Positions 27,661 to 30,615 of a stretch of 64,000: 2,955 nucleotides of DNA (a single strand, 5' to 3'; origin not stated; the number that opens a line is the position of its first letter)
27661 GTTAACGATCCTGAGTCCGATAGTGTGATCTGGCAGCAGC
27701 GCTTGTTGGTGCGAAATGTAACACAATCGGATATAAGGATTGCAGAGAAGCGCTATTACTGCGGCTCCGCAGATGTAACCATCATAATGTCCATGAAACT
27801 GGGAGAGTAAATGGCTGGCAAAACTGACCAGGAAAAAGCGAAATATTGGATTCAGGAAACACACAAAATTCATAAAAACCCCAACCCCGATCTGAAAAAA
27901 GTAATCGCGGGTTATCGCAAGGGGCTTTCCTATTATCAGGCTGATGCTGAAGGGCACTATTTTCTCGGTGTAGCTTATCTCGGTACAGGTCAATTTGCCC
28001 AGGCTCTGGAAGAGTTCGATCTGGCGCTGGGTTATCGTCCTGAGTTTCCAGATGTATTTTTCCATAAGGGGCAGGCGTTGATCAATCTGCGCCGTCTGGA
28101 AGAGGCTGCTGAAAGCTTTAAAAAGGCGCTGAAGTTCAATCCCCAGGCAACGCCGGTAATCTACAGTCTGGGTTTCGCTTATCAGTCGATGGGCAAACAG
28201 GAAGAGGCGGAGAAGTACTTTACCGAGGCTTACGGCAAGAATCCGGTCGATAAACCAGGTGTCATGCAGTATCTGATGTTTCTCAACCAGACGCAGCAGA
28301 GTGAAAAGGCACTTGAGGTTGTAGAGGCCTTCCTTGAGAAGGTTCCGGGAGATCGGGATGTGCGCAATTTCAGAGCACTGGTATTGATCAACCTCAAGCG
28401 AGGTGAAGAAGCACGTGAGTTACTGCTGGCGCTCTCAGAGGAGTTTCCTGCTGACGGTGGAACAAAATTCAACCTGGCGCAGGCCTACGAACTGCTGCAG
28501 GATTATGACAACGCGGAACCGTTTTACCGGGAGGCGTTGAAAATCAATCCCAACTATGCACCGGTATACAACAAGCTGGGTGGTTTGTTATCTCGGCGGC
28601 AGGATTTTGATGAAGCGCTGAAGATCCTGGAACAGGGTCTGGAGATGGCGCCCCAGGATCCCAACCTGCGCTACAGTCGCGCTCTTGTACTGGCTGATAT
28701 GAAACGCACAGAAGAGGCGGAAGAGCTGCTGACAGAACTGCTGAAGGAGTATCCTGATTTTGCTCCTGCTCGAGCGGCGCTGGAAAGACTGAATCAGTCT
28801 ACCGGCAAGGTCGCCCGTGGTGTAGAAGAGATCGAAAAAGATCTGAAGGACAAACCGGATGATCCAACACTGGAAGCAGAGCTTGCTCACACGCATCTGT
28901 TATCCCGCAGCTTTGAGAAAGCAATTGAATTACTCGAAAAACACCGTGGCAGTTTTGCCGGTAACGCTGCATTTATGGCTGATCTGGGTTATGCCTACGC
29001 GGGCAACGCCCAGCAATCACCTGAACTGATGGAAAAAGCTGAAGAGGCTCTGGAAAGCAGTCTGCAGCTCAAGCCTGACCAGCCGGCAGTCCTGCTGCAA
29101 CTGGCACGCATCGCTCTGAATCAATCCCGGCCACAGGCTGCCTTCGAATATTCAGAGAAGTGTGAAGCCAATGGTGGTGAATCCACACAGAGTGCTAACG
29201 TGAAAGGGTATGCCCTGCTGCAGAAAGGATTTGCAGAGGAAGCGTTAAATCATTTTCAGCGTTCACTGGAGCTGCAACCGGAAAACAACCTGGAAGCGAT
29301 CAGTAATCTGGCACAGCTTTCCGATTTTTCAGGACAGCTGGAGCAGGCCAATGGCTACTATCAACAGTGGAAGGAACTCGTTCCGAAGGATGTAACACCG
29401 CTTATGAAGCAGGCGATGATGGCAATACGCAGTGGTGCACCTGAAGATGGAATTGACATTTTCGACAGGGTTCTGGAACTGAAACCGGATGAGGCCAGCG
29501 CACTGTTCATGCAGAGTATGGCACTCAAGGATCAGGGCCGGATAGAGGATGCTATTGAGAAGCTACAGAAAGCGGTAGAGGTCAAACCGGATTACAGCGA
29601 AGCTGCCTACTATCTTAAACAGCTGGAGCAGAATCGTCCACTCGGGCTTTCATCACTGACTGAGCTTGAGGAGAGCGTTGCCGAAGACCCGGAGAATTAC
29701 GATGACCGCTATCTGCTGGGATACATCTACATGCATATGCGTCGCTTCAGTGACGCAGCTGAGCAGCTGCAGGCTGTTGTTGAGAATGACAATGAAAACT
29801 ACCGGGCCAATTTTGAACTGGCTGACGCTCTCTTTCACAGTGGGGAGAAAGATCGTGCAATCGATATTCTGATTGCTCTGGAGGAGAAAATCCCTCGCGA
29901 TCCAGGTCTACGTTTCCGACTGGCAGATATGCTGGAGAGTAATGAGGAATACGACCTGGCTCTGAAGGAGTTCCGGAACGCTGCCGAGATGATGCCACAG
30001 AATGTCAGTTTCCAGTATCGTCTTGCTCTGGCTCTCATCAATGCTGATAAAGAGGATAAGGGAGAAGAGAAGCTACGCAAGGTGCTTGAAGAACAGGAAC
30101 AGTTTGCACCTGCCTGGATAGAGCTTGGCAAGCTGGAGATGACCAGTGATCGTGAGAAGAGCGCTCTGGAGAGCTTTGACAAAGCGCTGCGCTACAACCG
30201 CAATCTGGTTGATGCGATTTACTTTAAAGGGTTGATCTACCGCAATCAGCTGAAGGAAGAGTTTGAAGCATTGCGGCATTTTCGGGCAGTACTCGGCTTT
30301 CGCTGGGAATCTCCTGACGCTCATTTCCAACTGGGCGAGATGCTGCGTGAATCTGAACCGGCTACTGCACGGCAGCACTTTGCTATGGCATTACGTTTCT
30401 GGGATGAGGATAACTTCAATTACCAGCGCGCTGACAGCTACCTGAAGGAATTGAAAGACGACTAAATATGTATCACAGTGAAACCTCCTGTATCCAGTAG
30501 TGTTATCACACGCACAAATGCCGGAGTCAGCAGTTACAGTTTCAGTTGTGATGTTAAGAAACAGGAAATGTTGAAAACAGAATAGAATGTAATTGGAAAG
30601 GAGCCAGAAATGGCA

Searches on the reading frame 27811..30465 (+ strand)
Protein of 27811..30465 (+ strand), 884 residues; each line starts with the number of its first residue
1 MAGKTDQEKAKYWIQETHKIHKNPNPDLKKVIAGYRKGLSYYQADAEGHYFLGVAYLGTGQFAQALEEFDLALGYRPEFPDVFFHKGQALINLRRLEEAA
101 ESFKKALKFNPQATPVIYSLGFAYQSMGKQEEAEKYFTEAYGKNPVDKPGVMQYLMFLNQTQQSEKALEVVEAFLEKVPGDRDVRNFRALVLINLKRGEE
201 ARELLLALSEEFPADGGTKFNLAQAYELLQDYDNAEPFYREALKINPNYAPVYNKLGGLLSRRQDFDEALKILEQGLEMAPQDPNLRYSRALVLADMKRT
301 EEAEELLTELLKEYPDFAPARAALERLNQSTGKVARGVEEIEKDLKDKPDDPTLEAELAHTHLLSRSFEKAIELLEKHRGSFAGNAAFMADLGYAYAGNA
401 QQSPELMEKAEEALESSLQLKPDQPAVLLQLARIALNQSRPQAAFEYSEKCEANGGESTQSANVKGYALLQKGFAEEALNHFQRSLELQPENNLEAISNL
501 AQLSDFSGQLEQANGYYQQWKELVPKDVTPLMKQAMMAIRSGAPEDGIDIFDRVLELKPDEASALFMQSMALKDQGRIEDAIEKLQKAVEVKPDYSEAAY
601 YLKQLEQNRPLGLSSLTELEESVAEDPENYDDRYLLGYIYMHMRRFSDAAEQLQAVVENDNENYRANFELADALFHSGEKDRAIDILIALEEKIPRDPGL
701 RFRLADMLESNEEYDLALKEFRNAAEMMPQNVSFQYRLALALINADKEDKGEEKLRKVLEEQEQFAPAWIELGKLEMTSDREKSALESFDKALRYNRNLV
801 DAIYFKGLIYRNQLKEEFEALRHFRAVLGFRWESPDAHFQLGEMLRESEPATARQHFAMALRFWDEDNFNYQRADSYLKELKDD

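Call 23: search_protein_families(library=ncbifam, proteins=[window:27811-30465:+], max_evalue=1e-10)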
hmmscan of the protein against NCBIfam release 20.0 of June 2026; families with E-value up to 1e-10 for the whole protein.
window:27811-30465:+ (884 aa): 26 families (the best 25 are shown)
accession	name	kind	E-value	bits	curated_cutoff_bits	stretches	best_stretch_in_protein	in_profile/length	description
TIGR02917.1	PEP_TPR_lipo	equivalog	5.1e-94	315.8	312.2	6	27-248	446-667/899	XrtA/PEP-CTERM system TPR-repeat protein PrsT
NF040959.1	MamA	equivalog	7.2e-77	257.4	200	2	5-161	32-185/204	magnetosome protein MamA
TIGR02521.1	type_IV_pilW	equivalog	1.3e-43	149.2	154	1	213-342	62-193/234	type IV pilus biogenesis/stability protein PilW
NF052415.1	T3SS_chap_SctY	equivalog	1.1e-35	122.3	70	0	160-243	18-104/106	type III secretion apparatus assembly chaperone SctY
NF033920.0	C39_PA2778_fam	equivalog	1.4e-32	113.1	150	0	490-593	156-255/255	PA2778 family cysteine peptidase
TIGR03939.1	PGA_TPR_OMP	equivalog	9.4e-30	103.5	366.65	1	263-360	99-196/800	poly-beta-1,6 N-acetyl-D-glucosamine export porin PgaA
NF033762.1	social_mot_Tgl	equivalog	3e-28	98.8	225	0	45-143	30-129/252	social motility TPR repeat lipoprotein Tgl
NF033758.1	gliding_GltE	equivalog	8.8e-28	97.4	225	0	559-813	83-337/411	adventurous gliding motility TPR repeat lipoprotein GltE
TIGR02552.1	LcrH_SycD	equivalog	3.5e-25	88.3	104.8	0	49-110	55-116/136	SycD/LcrH family type III secretion system chaperone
NF047371.1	FlcA_CTERM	equivalog_domain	5.9e-23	81.2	300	0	226-314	449-537/646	periplasmic flagellar collar protein FlcA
TIGR00540.1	TPR_hemY_coli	hypoth_equivalog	9.3e-23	80.6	142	0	571-684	270-379/385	heme biosynthesis-associated TPR protein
NF008757.0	PRK11788.1-5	equivalog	6e-22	78.3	363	0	353-607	68-327/388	lipopolysaccharide assembly protein LapB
TIGR02795.1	tol_pal_ybgF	equivalog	6.6e-22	78.3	90.1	0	230-326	16-118/119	tol-pal system protein YbgF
NF008391.2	PRK11189.1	equivalog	7e-21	75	250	0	239-369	88-216/297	lipoprotein NlpI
NF007468.0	PRK10049.1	equivalog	9.8e-19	67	1043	0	263-376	114-226/817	poly-beta-1,6 N-acetyl-D-glucosamine export porin PgaA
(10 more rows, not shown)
